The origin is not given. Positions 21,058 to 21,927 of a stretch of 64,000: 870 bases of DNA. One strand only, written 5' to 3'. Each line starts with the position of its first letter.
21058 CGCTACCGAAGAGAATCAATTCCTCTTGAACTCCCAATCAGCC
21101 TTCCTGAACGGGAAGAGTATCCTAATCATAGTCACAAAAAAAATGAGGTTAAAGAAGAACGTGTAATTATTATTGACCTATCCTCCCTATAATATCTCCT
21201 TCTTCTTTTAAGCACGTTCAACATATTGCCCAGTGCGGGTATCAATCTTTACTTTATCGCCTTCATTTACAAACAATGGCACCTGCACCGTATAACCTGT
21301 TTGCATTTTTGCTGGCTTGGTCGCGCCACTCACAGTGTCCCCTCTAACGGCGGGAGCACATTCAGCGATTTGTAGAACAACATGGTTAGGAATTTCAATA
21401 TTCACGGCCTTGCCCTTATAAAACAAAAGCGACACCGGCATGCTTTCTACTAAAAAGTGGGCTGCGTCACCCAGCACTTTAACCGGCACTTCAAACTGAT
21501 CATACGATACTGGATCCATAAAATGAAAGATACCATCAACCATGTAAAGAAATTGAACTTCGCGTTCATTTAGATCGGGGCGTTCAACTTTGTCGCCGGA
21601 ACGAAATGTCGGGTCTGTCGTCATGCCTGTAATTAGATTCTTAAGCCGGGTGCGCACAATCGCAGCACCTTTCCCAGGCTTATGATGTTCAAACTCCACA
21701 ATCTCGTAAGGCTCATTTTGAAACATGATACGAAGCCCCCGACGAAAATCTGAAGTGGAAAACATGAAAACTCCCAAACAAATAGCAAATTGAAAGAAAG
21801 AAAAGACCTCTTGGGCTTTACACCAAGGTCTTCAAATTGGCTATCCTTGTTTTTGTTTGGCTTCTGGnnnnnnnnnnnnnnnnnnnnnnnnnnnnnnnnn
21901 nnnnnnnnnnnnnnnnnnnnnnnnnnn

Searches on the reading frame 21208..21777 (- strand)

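Call 3: search_protein_families(library=pfam, proteins=[window:21208-21777:-], max_evalue=1)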
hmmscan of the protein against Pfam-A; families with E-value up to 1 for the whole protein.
window:21208-21777:- (189 aa): 3 families
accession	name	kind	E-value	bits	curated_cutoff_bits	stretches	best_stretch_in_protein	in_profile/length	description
PF09285.17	Elong-fact-P_C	-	2.7e-27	94.7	25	1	133-188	1-56/56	Elongation factor P, C-terminal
PF08207.18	EFP_N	-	8.2e-26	90.2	23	1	7-64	1-58/58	Elongation factor P (EF-P) KOW-like domain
PF01132.26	EFP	-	3.5e-18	65.8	27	1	72-125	1-54/54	Elongation factor P (EF-P) OB domain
